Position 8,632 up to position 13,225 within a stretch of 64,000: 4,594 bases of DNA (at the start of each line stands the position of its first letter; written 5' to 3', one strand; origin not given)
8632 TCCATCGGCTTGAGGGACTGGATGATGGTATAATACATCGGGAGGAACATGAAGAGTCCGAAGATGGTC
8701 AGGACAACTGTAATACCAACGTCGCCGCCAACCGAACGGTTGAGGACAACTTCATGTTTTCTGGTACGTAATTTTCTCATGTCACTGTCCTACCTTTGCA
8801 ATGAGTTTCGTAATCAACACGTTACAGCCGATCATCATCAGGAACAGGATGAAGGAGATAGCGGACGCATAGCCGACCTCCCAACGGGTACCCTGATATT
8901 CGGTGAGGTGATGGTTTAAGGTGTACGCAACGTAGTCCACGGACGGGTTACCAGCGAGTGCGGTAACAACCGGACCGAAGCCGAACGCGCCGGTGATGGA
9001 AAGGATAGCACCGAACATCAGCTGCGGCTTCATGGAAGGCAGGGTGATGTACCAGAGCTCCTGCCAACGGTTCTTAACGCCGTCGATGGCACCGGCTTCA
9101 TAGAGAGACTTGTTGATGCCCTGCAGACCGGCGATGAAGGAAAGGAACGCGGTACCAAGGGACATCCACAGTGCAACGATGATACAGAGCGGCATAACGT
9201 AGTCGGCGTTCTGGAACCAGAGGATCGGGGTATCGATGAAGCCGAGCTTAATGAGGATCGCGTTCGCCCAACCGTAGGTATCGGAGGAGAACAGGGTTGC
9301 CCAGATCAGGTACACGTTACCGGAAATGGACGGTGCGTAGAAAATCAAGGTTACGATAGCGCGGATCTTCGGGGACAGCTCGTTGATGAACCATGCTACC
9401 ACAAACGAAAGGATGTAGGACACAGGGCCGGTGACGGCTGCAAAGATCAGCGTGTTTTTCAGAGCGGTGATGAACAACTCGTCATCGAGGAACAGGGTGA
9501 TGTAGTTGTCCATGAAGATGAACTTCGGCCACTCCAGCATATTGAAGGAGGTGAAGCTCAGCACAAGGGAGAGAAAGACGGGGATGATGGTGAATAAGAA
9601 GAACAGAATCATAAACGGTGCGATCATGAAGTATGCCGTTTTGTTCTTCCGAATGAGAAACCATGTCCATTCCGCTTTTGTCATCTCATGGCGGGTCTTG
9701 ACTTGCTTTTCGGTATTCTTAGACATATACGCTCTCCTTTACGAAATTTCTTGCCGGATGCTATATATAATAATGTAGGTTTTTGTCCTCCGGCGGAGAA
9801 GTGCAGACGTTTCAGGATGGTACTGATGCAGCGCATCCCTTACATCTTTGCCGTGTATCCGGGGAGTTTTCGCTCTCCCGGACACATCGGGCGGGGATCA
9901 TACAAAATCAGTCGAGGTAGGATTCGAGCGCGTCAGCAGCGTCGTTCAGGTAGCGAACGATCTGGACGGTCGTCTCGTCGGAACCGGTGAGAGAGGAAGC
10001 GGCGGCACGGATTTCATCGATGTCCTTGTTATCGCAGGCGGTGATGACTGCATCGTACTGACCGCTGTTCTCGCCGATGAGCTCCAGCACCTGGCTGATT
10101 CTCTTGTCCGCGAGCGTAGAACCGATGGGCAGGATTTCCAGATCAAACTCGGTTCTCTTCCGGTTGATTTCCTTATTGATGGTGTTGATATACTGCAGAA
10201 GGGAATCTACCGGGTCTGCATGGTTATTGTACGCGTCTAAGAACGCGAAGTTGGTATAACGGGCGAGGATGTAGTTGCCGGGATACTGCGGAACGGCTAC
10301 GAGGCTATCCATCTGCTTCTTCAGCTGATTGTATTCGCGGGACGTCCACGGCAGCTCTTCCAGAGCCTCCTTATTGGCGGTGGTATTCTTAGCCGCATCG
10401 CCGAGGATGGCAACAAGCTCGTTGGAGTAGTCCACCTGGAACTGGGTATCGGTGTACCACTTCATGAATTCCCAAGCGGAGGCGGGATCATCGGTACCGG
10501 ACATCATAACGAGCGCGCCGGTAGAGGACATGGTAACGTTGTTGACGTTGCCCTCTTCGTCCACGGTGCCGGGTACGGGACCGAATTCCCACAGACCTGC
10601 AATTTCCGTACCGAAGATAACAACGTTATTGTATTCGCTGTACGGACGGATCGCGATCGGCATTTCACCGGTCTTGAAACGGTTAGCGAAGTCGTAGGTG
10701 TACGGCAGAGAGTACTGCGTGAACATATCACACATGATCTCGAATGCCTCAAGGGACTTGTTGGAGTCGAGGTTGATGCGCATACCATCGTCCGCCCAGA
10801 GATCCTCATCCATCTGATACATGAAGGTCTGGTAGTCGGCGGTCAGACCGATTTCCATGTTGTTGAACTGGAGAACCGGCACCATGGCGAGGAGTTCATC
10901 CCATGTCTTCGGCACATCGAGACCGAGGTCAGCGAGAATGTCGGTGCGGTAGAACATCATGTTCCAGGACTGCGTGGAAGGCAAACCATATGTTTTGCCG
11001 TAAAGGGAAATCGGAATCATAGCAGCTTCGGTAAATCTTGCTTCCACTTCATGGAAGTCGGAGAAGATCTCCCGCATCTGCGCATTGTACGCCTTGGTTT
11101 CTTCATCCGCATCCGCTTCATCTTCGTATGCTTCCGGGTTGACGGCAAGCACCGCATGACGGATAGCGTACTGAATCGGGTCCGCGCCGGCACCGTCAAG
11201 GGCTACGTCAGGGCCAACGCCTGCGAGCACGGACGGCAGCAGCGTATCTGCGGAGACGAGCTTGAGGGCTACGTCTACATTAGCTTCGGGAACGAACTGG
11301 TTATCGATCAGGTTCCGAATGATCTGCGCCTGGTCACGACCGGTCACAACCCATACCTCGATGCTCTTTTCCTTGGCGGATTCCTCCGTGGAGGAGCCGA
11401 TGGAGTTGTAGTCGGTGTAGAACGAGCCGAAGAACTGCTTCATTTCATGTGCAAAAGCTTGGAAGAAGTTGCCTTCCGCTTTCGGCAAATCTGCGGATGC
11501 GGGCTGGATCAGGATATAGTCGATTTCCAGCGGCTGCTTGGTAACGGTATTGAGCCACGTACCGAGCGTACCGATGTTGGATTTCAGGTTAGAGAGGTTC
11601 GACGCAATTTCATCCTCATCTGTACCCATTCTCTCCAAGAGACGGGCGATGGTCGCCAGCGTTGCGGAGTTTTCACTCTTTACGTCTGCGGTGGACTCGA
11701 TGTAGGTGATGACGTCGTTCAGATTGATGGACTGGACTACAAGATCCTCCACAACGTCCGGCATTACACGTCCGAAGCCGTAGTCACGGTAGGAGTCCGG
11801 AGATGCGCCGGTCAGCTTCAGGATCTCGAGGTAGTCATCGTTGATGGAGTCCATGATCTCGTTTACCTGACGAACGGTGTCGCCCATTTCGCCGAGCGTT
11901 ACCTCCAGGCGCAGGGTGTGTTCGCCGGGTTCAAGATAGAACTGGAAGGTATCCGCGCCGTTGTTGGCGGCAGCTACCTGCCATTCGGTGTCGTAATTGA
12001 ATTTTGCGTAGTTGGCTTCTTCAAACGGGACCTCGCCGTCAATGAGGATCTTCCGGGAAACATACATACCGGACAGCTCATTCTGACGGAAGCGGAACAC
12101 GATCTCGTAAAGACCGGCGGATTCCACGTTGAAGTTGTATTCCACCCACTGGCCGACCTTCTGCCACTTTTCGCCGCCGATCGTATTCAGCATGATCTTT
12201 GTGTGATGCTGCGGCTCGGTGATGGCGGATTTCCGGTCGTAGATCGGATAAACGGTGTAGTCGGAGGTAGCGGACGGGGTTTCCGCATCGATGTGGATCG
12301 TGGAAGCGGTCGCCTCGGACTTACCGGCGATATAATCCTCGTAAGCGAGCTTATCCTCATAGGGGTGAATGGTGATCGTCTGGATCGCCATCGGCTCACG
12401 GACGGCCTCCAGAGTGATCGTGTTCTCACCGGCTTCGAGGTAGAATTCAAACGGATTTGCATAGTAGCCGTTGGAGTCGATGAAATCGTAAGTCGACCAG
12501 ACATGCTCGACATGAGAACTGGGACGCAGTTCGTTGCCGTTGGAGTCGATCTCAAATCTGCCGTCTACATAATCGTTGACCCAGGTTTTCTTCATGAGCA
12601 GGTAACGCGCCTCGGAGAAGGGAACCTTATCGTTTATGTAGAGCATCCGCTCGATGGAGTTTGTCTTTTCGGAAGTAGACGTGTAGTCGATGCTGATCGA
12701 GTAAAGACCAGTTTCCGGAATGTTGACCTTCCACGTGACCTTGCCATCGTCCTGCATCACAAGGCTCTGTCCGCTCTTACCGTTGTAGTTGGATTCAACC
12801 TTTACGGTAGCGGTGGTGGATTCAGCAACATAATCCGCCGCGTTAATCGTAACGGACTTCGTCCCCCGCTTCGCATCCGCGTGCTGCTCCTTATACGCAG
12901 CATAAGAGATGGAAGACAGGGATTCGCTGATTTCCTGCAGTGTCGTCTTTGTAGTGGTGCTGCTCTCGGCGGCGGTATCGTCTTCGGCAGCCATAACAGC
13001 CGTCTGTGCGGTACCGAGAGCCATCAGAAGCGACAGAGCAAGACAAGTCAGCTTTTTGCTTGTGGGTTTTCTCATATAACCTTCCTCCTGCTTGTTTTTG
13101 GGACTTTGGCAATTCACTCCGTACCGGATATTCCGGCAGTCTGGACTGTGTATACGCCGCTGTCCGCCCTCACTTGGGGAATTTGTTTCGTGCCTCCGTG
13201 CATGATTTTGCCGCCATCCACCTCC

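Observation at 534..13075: ABC-type operon with two full permease pairs, one giant SBP, no ATPase, and two large non-transporter genes wedged between the permease pairs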

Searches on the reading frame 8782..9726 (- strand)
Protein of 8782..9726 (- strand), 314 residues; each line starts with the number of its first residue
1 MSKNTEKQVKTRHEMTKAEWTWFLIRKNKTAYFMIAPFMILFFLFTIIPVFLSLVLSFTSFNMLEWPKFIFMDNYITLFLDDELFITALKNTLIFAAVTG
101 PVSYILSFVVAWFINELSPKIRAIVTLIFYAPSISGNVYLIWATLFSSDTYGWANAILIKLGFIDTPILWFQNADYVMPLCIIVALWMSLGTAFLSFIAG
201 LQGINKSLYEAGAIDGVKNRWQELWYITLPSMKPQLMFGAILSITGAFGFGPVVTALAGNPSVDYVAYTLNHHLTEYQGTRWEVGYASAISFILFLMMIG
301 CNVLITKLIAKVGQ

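Call 4: search_protein_families(library=pfam, proteins=[window:8782-9726:-], max_evalue=0.01)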
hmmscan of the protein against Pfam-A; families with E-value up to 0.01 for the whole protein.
window:8782-9726:- (314 aa): 1 family
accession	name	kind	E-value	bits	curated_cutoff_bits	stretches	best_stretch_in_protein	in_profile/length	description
PF00528.27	BPD_transp_1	-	4.2e-08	33.6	26.4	1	121-304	20-170/184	Binding-protein-dependent transport system inner membrane component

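Call 9: search_protein_families(library=ncbifam, proteins=[window:8782-9726:-], max_evalue=0.01)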
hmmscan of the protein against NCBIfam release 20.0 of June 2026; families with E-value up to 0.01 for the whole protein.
window:8782-9726:- (314 aa): 10 families
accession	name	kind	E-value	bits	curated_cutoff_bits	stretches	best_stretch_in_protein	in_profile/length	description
NF007852.0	PRK10561.1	equivalog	1.6e-15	57.7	335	1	26-306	9-285/295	sn-glycerol-3-phosphate ABC transporter permease UgpA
NF007044.0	PRK09497.1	equivalog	1.2e-14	54.5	348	1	28-297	5-265/285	spermidine/putrescine ABC transporter permease PotB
NF040931.1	ABC_arch_GlcT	equivalog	1.3e-10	41.4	360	1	40-296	6-258/278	glucose ABC transporter permease GlcT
NF007963.0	PRK10683.1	equivalog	1.5e-08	34.4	489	1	62-299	68-299/317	putrescine ABC transporter permease PotH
TIGR00969.1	3a0106s02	subfamily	1.2e-06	28.2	240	1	36-300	21-261/272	sulfate ABC transporter permease subunit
TIGR02140.1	permease_CysW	equivalog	3e-06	26.9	329.1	1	71-294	32-243/261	sulfate ABC transporter permease subunit CysW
NF008232.0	PRK10999.1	equivalog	5.3e-06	25.4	392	1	72-253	267-447/520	maltose ABC transporter permease MalF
TIGR02139.1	permease_CysT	equivalog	8e-06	25.6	246.1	1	50-304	14-258/265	sulfate ABC transporter permease subunit CysT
TIGR02141.1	modB_ABC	equivalog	0.00062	19.5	182.6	1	92-298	3-195/208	molybdate ABC transporter permease subunit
NF008208.0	PRK10971.1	equivalog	0.002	17.7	415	1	73-277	45-240/277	sulfate/thiosulfate ABC transporter permease CysT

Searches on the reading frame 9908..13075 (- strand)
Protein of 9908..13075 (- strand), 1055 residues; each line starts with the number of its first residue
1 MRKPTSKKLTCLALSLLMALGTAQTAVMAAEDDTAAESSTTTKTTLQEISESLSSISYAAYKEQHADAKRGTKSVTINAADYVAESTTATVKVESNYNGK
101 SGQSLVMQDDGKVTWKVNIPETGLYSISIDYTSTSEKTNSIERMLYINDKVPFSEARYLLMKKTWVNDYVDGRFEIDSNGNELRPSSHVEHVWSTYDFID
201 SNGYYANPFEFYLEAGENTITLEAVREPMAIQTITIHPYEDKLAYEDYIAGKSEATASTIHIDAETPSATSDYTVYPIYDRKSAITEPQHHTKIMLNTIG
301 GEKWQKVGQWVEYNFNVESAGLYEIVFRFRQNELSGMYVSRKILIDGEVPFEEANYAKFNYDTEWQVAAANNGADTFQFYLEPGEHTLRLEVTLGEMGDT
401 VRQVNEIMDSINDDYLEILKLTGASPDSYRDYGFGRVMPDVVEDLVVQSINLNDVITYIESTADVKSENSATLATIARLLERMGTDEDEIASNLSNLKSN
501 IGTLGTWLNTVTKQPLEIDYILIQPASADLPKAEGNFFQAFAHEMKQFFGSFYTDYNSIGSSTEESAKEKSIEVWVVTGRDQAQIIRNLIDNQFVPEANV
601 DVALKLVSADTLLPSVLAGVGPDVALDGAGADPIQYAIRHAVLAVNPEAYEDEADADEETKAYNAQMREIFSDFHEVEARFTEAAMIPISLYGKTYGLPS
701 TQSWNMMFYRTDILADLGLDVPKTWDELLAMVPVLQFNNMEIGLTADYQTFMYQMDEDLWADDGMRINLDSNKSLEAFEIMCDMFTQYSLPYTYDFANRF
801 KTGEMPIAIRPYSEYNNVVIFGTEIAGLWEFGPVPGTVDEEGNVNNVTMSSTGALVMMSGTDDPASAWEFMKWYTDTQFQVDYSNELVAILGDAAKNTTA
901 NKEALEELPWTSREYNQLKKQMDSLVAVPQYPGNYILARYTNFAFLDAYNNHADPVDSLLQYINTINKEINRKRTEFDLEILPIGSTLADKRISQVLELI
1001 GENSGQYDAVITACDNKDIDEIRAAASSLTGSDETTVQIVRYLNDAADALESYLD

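Call 4: search_protein_families(library=pfam, proteins=[window:9908-13075:-], max_evalue=0.01)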
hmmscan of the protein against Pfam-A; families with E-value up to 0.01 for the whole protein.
window:9908-13075:- (1055 aa): 4 families
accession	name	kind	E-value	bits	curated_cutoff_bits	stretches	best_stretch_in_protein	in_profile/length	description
PF01547.30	SBP_bac_1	-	3e-18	67.3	26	1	599-878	23-304/307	Bacterial extracellular solute-binding protein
PF16990.11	CBM_35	-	2.7e-06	28.1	28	0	88-137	12-63/121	Carbohydrate binding module (family 35)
PF25275.1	Golvesin_C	-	7.4e-06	26.5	31.6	1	85-140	19-70/132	Golvesin C-terminal domain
PF17829.7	GH115_C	-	0.0019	18.5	24.1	0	262-391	16-145/172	Glycosyl hydrolase family 115 C-terminal domain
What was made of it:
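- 9908..13075 (-): Giant solute-binding protein, 1055 aa. It has an N-terminal signal or anchor without a lipobox, then about 570 aa with two weak CBM35-like beta-sandwich hits and a helical stretch, then a CUT1-type SBP domain (599-878 and beyond). Pfam SBP_bac_1 3e-18; CBM_35 28.1 bits, just above its cutoff of 28, though no individual stretch passed on its own; Golvesin_C and GH115_C are below their cutoffs (call 4).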

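Call 9: search_protein_families(library=ncbifam, proteins=[window:9908-13075:-], max_evalue=0.01)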
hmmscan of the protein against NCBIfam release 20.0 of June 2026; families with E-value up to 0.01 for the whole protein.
window:9908-13075:- (1055 aa): 1 family
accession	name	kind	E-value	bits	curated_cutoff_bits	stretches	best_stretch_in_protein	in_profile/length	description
NF053763.1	ABCarbgalBndGanS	equivalog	0.00019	20.3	700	1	675-753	118-193/420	galactooligosaccharide ABC transporter substrate-binding protein GanS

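Call 50: search_solved_structures(query=window:9908-13075:-, max_evalue=1)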
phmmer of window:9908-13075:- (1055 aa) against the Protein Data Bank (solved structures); distinct sequences matched with E-value up to 1: 43.
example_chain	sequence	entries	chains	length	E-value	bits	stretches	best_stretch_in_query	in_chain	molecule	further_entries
5ysb_A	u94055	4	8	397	1.7e-05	26.3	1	689-729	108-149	Lin1841 protein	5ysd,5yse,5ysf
6dtq_A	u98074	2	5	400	0.00015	23.2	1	673-789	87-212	maltose-binding protein MalE3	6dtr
7vfr_A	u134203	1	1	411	0.00021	22.7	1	674-888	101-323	Extracellular solute-binding protein, family 1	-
7vfq_A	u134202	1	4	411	0.00022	22.6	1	675-888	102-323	Extracellular solute-binding protein, family 1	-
3quf_A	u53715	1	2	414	0.0003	22.2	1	683-740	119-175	Extracellular solute-binding protein, family 1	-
9xf5_A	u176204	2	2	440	0.0012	20.2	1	686-736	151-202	ABC transporter substrate-binding protein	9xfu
5u2p_A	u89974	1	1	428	0.0015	19.9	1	678-735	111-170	Sugar ABC transporter substrate-binding protein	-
7eho_A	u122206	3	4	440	0.0025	19.1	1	677-740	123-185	Chitin oligosaccharide binding protein NagB2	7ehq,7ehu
9lff_A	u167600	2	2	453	0.012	16.9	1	693-766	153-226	SN-glycerol-3-phophate ABC transporter, periplasmic SN-glycerol-3-phosphate-binding protei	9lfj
7ehp_A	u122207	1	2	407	0.013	16.8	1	668-731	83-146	chitin oligosaccahride binding protein NagB1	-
1eu8_A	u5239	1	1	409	0.014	16.6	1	679-742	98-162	TREHALOSE/MALTOSE BINDING PROTEIN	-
5ci5_A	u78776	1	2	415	0.015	16.6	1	690-875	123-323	Extracellular solute-binding protein family 1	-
3u1o_A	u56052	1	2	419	0.018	16.3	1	679-734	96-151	De Novo design cysteine esterase ECH19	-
4jxi_A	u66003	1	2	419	0.018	16.3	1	679-734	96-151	design cystein esterase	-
2uvg_A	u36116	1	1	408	0.019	16.2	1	679-734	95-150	ABC TYPE PERIPLASMIC SUGAR-BINDING PROTEIN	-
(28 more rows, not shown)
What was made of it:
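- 9908..13075 (-): PDB sequence hits are to sugar SBPs and CBM35 (call 50).
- On CUT1-type (type I) ABC carbohydrate importer: PDB sequence hits are to sugar SBPs (call 50).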
